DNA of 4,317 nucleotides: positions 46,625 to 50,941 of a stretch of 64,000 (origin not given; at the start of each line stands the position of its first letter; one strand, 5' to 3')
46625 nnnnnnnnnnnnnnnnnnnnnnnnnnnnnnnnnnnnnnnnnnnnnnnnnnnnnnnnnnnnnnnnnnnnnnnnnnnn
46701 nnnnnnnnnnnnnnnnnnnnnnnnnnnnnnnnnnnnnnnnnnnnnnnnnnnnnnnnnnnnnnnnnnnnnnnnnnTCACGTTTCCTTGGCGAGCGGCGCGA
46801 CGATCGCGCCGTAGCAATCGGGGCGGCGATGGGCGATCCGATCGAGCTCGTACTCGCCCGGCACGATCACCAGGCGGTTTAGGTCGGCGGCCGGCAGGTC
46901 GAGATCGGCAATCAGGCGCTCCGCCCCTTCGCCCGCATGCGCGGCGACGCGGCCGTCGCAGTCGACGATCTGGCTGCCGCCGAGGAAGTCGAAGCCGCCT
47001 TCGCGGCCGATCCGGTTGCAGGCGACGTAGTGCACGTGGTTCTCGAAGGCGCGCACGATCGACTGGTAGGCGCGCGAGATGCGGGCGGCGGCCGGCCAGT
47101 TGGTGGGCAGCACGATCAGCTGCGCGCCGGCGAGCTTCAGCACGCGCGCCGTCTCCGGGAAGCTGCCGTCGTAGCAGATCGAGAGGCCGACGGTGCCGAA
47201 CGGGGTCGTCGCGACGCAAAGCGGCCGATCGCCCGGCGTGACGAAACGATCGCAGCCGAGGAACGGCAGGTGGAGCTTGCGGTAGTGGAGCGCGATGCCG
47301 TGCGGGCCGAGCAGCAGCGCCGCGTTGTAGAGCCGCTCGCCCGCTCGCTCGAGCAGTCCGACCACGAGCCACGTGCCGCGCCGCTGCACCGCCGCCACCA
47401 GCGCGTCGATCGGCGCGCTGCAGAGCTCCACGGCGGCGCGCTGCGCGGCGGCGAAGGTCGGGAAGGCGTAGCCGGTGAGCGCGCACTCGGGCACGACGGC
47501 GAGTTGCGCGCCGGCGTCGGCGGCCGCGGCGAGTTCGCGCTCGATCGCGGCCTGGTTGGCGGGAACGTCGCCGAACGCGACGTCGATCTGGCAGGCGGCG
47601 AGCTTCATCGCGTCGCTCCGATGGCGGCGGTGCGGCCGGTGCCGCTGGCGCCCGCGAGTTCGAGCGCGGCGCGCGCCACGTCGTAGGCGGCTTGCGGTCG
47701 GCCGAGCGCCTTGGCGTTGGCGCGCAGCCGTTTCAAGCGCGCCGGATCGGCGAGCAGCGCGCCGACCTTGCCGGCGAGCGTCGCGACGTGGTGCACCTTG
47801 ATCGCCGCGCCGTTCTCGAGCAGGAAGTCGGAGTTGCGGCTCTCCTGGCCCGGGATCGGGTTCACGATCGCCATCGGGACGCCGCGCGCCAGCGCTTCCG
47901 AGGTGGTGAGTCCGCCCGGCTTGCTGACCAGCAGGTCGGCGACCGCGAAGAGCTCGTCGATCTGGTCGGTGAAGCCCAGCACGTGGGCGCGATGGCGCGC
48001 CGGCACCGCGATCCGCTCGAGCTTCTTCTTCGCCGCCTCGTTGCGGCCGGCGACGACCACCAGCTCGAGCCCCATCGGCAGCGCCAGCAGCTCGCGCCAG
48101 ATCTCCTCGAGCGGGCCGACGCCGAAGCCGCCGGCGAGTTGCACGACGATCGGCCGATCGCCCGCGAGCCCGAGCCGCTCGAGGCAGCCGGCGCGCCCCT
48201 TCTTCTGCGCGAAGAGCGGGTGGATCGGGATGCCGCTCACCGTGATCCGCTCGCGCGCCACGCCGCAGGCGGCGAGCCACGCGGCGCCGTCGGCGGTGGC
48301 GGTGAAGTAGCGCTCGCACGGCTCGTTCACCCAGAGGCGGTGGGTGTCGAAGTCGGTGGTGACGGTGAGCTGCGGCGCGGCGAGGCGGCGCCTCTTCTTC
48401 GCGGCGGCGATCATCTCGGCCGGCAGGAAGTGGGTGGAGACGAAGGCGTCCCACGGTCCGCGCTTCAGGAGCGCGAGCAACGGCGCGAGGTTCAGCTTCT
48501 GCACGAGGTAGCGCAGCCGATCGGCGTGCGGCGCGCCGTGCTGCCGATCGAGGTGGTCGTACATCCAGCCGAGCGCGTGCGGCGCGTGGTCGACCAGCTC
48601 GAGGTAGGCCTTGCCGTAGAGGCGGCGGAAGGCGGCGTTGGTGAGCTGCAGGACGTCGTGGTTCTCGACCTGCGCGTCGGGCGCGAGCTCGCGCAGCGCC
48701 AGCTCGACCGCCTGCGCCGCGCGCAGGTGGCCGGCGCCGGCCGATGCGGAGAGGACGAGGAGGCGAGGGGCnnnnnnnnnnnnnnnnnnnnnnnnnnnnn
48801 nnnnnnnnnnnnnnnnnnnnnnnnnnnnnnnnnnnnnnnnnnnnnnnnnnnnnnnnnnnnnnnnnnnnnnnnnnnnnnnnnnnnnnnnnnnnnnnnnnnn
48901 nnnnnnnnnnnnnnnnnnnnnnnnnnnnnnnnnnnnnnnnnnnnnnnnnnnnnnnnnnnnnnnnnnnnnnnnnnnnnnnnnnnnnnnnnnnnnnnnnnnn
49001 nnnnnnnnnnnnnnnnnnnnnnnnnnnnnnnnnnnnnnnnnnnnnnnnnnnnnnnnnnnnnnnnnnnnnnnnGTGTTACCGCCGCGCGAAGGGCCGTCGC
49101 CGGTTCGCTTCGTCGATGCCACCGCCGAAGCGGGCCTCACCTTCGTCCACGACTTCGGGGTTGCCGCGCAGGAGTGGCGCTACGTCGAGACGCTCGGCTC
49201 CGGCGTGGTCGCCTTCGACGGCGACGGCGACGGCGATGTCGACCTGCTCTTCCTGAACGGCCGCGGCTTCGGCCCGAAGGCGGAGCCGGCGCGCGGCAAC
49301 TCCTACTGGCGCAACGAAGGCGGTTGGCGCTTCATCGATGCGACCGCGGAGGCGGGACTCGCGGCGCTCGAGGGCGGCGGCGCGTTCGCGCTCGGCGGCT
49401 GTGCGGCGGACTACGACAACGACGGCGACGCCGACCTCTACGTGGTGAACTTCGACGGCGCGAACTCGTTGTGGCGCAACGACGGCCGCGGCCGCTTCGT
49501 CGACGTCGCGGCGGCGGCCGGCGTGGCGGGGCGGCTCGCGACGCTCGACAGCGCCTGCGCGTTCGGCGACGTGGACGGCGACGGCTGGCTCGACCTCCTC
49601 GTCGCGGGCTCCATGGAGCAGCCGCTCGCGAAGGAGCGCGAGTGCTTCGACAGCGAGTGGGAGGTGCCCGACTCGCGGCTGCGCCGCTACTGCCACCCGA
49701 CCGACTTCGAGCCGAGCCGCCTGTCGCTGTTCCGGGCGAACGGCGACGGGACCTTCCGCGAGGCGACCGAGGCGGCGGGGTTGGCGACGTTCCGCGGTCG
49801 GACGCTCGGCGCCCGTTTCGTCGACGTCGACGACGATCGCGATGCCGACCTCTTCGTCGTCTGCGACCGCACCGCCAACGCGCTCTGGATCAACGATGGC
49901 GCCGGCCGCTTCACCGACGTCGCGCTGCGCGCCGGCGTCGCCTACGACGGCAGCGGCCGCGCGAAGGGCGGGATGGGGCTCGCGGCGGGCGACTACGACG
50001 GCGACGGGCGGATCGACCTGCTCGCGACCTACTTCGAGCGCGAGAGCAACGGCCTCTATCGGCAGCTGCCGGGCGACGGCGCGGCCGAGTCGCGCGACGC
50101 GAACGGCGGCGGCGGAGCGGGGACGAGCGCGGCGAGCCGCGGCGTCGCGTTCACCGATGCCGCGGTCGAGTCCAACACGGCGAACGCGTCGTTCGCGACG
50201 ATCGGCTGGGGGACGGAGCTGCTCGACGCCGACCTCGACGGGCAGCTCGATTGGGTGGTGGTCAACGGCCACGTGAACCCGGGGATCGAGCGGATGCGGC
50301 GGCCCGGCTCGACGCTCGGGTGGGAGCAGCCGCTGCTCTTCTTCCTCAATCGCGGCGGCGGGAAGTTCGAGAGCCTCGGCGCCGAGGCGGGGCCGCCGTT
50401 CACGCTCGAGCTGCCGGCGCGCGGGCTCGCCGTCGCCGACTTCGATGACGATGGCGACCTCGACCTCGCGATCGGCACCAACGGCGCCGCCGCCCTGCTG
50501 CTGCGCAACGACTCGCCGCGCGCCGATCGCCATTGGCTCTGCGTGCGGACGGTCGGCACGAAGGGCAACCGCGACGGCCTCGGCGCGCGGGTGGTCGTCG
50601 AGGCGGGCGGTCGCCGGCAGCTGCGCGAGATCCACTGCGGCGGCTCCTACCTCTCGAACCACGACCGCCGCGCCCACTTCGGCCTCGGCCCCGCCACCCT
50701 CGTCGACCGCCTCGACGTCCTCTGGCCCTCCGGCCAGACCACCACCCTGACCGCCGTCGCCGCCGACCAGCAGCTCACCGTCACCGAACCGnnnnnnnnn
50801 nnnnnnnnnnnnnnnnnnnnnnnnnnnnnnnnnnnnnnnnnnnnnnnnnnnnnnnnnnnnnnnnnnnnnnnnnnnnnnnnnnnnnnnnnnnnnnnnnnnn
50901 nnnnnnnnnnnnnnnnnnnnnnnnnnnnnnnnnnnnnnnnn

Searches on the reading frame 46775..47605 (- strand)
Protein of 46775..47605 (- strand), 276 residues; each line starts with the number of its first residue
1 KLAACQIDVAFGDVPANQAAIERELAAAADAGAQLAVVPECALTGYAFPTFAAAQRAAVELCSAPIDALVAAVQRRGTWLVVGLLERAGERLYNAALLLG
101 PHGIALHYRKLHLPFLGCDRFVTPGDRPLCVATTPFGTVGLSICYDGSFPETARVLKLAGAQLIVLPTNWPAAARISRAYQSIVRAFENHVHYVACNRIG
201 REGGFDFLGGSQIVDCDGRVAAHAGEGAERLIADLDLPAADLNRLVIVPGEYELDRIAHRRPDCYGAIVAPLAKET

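Call 43: search_protein_families(library=pfam, proteins=[window:46775-47605:-], max_evalue=0.0001)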
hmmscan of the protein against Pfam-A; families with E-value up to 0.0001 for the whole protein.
window:46775-47605:- (276 aa): 1 family
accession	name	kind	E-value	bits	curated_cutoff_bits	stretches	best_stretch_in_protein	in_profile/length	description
PF00795.27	CN_hydrolase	-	8.1e-42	143.8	23.2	1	1-239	1-250/256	Carbon-nitrogen hydrolase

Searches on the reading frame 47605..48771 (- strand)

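Call 43: search_protein_families(library=pfam, proteins=[window:47605-48771:-], max_evalue=0.0001)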
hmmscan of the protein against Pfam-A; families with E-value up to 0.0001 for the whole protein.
window:47605-48771:- (388 aa): 4 families
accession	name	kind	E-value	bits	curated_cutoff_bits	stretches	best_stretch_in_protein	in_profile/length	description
PF06925.17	MGDG_synth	-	1.1e-18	68.4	25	1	15-183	1-169/169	Monogalactosyldiacylglycerol (MGDG) synthase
PF00534.26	Glycos_transf_1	-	4.4e-11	43.1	26.4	1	238-354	50-170/172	Glycosyl transferases group 1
PF13692.12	Glyco_trans_1_4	-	4.3e-06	27.5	27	1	238-342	36-142/142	Glycosyl transferases group 1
PF04101.22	Glyco_tran_28_C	-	1.2e-05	25.8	22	1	236-343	32-144/166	Glycosyltransferase family 28 C-terminal domain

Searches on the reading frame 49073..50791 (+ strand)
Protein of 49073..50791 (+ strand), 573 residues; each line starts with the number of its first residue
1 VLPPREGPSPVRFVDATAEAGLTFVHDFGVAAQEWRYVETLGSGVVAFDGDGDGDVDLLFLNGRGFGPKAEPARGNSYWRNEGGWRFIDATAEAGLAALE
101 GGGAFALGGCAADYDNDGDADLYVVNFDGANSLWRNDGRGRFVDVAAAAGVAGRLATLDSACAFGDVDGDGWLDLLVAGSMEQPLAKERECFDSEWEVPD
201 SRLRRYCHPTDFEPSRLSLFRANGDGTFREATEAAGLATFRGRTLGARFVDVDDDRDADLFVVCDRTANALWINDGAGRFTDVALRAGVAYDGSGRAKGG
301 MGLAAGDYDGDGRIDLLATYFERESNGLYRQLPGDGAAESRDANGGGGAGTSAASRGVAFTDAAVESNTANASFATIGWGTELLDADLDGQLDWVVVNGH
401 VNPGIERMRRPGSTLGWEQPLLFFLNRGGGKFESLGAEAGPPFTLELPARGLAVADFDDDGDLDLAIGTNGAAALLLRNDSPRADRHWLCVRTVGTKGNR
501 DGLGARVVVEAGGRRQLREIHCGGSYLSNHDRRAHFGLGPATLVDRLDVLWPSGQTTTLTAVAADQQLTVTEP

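Call 43: search_protein_families(library=pfam, proteins=[window:49073-50791:+], max_evalue=0.0001)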
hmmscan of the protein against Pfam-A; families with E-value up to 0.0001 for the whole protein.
window:49073-50791:+ (573 aa): 3 families
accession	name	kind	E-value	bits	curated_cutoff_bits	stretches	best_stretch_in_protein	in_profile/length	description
PF13517.12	FG-GAP_3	-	4.9e-35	120.4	26.9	5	113-177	1-61/61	FG-GAP-like repeat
PF07593.17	UnbV_ASPIC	-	1.7e-21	76.3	23.4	1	502-569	1-68/68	ASPIC and UnbV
PF01839.29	FG-GAP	-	4.9e-06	26.7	22.1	0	163-178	6-21/37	FG-GAP repeat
